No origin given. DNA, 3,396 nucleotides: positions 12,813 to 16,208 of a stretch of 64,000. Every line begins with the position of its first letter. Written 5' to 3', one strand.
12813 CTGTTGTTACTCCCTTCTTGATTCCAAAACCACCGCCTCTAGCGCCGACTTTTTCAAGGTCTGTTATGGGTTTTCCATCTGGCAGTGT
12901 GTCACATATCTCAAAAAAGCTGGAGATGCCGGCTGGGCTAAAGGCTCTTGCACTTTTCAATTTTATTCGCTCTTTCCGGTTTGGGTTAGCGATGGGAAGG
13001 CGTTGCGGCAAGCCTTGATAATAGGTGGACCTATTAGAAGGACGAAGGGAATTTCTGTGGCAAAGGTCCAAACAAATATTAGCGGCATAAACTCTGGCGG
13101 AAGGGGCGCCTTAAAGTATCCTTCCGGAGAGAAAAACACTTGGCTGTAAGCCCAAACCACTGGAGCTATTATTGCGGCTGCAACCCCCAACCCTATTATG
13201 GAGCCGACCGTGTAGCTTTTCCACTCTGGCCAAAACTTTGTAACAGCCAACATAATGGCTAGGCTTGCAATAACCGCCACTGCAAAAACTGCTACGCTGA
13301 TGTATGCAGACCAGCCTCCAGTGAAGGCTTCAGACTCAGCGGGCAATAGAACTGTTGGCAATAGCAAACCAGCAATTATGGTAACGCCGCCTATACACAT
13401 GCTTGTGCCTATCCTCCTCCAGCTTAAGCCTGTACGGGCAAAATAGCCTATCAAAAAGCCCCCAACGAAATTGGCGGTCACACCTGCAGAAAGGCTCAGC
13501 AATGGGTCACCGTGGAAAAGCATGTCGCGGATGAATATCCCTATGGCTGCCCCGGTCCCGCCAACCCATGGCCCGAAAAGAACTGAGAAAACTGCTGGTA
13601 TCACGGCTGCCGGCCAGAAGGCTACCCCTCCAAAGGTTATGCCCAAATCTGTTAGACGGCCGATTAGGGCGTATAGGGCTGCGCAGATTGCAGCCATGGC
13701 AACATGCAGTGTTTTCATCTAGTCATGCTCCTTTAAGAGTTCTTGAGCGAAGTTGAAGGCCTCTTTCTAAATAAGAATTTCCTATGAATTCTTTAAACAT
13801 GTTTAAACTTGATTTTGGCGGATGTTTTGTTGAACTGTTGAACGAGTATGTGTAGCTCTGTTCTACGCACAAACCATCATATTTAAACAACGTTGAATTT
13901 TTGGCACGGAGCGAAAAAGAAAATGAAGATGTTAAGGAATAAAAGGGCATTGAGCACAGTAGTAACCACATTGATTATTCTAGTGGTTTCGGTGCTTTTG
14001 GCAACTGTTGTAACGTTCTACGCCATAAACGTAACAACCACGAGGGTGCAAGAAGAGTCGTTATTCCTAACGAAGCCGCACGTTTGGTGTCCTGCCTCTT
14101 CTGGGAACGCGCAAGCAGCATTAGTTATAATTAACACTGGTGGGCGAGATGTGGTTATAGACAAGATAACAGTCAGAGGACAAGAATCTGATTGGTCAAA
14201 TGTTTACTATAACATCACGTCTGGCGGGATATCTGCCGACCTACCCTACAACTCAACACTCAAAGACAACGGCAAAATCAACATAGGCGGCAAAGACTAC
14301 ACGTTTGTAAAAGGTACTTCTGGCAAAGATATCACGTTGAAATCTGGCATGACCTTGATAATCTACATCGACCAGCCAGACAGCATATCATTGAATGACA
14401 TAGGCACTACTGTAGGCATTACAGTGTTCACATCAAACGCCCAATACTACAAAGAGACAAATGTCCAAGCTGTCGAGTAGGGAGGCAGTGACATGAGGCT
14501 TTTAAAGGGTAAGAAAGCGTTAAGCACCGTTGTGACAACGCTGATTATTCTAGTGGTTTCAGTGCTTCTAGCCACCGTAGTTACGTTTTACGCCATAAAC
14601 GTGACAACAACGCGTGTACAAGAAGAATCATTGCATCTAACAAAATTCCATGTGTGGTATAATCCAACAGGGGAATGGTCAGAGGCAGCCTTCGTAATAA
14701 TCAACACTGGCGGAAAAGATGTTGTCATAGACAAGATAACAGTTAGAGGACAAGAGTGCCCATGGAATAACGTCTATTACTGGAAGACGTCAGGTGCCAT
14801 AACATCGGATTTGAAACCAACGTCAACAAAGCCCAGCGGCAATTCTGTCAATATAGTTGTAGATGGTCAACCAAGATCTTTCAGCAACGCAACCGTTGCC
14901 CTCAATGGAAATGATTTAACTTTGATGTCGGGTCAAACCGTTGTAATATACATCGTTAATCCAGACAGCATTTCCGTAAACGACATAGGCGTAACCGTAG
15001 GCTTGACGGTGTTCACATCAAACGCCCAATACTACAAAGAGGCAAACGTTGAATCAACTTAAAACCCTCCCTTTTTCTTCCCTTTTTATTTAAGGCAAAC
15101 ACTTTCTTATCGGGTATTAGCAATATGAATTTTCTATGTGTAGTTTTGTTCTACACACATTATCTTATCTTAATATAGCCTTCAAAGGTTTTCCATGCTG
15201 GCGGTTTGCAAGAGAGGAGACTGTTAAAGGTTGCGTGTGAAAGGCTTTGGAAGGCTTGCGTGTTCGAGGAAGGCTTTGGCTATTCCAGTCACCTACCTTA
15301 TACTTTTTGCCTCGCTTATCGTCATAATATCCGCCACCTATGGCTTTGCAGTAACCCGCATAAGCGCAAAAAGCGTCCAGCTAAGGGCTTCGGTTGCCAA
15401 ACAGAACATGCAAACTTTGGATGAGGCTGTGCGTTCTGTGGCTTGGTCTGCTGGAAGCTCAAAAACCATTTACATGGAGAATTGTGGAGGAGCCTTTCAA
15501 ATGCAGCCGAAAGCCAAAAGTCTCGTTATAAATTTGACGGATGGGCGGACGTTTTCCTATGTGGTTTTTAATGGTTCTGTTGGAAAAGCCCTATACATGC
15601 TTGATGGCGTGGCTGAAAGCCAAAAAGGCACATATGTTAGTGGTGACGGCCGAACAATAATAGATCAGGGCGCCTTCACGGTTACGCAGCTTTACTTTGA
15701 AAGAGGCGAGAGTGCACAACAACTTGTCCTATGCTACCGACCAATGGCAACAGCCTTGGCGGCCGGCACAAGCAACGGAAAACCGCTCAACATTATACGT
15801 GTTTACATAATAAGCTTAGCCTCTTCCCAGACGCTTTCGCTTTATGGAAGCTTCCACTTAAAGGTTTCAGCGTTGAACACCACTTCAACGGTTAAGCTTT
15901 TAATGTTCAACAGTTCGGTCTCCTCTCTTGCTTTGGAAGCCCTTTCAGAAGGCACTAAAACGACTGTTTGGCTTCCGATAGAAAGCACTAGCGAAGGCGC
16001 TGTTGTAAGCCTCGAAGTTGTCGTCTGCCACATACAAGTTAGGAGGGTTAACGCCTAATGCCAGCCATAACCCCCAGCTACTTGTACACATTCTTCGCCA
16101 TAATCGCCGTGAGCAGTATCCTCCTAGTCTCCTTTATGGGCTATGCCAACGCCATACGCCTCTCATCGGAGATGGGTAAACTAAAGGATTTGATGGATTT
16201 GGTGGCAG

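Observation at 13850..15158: Same 25-nt palindromic motif directly upstream of both promoters of the pilus locus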

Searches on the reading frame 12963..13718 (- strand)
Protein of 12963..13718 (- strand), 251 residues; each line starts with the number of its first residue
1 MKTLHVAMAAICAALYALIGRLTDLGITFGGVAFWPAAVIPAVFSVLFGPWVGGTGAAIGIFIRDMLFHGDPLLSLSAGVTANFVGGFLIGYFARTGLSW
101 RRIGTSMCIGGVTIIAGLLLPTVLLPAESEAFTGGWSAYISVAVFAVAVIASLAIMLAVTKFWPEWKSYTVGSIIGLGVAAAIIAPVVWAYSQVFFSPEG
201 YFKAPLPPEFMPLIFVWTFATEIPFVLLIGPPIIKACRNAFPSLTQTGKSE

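Call 7: search_protein_families(library=pfam, proteins=[window:12963-13718:-], max_evalue=0.01)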
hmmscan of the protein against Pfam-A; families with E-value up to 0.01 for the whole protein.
window:12963-13718:- (251 aa): 2 families
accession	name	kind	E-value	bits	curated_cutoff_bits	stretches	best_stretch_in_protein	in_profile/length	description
PF07155.17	ECF-ribofla_trS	-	2.2e-08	34.7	26.7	1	2-156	3-156/172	ECF-type riboflavin transporter, S component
PF02656.20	DUF202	-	0.0025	18.7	23.4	1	95-154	8-56/68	Domain of unknown function (DUF202)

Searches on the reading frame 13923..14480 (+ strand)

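Call 8: search_protein_families(library=pfam, proteins=[window:13923-14480:+], max_evalue=0.01)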
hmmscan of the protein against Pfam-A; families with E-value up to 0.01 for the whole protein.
window:13923-14480:+ (185 aa): 1 family
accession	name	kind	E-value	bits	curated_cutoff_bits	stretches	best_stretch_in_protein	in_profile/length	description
PF07790.16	Pilin_N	-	0.0044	18.3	25.2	1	8-86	1-73/78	Archaeal Type IV pilin, N-terminal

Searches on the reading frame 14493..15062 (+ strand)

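Call 8: search_protein_families(library=pfam, proteins=[window:14493-15062:+], max_evalue=0.01)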
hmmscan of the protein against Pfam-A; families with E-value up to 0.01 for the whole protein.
window:14493-15062:+ (189 aa): 1 family
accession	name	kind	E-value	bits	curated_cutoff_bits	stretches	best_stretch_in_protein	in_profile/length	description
PF07790.16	Pilin_N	-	0.0015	19.8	25.2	1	8-84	1-71/78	Archaeal Type IV pilin, N-terminal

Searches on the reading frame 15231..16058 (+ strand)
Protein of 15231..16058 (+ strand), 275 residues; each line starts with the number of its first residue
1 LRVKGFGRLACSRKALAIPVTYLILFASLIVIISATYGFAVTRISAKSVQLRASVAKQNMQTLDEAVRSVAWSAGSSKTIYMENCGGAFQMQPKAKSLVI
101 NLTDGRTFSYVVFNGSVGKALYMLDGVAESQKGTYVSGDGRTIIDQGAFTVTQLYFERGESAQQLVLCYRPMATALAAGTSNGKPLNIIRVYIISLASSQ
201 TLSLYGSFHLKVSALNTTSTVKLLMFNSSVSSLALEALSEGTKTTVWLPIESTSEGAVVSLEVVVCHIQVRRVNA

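Call 8: search_protein_families(library=pfam, proteins=[window:15231-16058:+], max_evalue=0.01)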
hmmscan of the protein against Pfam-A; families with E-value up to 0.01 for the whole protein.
window:15231-16058:+ (275 aa): 1 family
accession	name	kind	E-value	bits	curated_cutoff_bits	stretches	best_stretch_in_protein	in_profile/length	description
PF23393.2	Beta-prop_WDR90_POC16_2nd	-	0.01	15.5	60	0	148-243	23-112/291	WDR90/POC16, second beta-propeller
